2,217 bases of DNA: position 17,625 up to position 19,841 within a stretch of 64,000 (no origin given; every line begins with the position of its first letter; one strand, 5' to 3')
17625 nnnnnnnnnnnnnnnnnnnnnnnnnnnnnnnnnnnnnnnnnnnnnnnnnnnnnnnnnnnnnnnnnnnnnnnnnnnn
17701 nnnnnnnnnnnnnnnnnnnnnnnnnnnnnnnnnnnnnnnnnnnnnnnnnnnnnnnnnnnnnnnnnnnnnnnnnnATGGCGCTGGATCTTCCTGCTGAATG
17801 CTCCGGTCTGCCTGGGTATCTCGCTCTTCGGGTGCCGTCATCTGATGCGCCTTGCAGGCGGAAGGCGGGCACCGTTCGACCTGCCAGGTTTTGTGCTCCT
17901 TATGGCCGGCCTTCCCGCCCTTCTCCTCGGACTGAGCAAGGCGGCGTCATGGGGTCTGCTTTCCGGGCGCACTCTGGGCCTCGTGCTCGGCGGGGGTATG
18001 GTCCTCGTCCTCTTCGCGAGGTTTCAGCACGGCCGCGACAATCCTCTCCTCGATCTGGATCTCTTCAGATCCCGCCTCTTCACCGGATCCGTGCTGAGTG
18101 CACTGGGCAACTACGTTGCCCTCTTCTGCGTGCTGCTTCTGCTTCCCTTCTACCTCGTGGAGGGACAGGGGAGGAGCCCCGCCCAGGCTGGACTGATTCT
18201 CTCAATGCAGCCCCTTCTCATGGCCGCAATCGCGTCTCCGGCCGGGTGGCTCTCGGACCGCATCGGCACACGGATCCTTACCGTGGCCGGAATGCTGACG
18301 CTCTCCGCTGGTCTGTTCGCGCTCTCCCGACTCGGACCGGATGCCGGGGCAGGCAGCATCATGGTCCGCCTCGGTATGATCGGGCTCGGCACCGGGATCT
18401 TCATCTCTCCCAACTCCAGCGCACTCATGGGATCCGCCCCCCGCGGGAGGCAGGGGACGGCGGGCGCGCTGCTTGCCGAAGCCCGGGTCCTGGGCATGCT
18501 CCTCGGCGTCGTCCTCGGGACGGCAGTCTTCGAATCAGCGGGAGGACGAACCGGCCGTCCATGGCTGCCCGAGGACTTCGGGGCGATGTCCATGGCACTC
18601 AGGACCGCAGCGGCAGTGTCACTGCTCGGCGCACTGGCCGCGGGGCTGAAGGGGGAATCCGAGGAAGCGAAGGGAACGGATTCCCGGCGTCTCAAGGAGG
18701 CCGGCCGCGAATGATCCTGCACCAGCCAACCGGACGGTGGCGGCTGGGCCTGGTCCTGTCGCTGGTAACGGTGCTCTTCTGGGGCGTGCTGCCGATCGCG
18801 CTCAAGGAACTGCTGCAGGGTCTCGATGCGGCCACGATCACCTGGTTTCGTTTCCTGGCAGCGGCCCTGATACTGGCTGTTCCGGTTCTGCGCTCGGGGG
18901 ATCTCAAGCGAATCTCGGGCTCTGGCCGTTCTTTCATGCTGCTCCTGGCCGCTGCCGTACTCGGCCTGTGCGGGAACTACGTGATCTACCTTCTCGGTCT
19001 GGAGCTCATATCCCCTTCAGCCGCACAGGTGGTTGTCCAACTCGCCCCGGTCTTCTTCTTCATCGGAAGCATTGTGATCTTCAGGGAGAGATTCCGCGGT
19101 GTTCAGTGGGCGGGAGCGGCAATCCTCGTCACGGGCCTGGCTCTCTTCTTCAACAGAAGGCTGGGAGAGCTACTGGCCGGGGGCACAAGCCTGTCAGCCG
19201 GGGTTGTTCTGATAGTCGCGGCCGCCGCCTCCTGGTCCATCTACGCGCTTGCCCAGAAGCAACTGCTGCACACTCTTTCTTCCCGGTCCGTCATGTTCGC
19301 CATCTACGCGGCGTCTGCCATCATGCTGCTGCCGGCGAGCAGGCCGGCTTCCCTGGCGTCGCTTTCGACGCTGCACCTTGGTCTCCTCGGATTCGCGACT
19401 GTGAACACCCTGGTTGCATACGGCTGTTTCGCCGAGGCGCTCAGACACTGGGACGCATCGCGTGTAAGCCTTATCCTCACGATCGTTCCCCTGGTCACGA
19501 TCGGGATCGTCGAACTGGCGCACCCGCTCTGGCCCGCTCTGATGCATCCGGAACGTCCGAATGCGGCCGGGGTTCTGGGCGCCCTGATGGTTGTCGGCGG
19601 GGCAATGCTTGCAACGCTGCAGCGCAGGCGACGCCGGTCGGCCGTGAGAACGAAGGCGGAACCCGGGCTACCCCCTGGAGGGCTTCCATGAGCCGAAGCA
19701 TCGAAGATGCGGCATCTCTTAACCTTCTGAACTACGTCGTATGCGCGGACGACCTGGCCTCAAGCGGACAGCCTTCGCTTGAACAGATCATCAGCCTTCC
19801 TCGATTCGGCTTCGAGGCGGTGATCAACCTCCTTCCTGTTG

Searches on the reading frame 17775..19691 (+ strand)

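Call 13: search_protein_families(library=pfam, proteins=[window:17775-19691:+], max_evalue=0.001)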
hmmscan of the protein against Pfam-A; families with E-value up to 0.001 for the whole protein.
window:17775-19691:+ (638 aa): 1 family
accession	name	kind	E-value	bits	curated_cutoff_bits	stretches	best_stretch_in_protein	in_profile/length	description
PF00892.27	EamA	-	2.7e-31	109.1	28.2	2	324-459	2-134/135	EamA-like transporter family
